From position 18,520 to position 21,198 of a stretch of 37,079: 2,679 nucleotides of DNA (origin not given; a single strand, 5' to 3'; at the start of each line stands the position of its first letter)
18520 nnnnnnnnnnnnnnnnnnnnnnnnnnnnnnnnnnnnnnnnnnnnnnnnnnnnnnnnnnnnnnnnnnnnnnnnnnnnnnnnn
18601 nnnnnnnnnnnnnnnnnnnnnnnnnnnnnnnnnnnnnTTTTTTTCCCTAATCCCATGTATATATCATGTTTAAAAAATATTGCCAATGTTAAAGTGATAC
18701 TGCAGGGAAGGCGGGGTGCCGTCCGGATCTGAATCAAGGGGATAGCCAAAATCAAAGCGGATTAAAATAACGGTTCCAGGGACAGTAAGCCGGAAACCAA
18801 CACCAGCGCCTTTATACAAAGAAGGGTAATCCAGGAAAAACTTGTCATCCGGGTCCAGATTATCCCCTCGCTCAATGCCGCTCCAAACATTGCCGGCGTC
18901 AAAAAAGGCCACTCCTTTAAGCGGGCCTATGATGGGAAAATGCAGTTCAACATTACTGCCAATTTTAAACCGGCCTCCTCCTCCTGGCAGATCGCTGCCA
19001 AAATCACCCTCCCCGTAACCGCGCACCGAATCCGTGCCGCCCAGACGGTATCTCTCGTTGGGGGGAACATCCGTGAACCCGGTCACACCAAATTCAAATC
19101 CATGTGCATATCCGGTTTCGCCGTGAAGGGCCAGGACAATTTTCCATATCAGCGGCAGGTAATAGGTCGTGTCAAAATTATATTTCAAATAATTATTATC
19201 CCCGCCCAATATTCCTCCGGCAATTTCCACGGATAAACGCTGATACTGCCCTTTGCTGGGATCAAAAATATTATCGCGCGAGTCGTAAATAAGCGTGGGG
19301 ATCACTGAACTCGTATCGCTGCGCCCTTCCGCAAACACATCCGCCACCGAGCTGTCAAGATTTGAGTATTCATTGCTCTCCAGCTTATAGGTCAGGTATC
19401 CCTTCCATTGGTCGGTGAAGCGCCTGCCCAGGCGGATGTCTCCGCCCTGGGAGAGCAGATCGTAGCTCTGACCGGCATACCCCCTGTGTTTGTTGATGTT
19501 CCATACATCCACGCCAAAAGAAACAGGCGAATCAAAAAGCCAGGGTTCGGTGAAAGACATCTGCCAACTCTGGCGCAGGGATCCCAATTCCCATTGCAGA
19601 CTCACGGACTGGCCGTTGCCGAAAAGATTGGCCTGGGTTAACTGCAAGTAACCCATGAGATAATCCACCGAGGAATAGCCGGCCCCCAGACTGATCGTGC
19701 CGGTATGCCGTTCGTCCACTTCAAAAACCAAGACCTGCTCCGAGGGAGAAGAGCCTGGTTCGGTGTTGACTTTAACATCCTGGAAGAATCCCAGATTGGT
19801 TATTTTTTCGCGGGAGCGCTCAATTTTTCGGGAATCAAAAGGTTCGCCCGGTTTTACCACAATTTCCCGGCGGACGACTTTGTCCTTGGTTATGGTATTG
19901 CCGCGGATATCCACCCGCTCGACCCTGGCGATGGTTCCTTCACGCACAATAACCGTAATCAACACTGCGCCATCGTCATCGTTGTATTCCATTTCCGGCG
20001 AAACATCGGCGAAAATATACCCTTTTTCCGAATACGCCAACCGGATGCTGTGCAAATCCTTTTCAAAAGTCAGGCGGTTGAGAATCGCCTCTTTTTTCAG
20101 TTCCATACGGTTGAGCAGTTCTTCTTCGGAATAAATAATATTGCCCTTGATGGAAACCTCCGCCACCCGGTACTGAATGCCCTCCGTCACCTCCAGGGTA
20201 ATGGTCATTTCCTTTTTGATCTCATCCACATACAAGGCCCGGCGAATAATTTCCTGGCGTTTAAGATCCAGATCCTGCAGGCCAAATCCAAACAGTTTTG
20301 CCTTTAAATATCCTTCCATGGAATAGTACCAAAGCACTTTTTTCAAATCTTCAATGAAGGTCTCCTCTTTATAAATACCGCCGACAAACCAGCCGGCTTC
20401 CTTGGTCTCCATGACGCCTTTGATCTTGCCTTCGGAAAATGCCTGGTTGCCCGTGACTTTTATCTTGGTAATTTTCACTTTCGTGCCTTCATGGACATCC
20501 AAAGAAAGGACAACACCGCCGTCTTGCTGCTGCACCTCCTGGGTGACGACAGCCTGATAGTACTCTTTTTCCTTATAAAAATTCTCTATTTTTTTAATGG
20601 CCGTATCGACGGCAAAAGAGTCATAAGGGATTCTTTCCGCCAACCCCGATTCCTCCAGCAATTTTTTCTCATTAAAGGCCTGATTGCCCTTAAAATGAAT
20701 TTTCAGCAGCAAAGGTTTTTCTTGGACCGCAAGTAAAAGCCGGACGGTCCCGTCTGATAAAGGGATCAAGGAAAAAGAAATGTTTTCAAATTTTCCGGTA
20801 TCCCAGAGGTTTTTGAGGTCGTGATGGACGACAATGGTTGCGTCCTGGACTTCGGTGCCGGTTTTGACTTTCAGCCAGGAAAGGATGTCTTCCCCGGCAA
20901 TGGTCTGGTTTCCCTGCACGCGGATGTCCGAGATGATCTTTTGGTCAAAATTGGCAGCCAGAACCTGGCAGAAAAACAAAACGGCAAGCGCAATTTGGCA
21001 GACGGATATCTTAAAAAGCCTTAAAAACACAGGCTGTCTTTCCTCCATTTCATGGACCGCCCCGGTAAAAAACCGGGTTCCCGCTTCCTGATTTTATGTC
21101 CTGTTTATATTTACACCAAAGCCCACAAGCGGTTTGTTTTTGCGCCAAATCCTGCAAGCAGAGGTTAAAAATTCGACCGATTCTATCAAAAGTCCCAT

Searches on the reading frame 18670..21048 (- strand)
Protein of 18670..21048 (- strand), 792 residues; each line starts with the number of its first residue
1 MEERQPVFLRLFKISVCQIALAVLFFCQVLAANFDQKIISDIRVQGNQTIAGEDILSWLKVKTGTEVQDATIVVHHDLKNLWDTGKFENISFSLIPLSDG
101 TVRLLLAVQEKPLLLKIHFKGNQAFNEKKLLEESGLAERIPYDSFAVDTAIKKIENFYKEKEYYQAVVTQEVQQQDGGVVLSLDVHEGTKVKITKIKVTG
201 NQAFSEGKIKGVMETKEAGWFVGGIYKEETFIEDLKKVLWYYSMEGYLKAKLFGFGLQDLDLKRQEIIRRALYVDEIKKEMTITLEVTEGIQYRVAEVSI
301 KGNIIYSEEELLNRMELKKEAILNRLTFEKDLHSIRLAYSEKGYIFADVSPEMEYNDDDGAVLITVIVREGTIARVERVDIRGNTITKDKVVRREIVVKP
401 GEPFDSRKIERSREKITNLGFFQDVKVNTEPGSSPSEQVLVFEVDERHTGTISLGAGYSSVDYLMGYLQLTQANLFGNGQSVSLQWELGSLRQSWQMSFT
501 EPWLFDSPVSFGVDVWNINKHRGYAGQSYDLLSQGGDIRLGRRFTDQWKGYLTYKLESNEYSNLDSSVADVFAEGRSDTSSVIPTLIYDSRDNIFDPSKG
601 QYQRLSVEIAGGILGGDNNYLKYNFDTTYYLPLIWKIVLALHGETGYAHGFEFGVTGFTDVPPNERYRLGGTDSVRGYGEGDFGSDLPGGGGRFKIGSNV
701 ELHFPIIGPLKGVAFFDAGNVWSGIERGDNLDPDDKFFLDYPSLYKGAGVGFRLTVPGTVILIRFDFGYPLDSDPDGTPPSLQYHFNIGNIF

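Call 43: search_protein_families(library=pfam, proteins=[window:18670-21048:-], max_evalue=0.00001)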
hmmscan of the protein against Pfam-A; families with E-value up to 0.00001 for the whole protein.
window:18670-21048:- (792 aa): 4 families
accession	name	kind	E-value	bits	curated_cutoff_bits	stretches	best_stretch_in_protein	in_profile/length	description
PF01103.29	Omp85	-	1.4e-60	205.9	24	1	474-792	1-325/325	Omp85 superfamily domain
PF07244.20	POTRA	-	1.4e-53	180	21.3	3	293-371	1-79/79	Surface antigen variable number repeat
PF08478.15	POTRA_1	-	1.3e-10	41.8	23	0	375-428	2-55/69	POTRA domain, FtsQ-type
PF08479.16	POTRA_2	-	3.3e-07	30.5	24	0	116-188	5-76/76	POTRA domain, ShlB-type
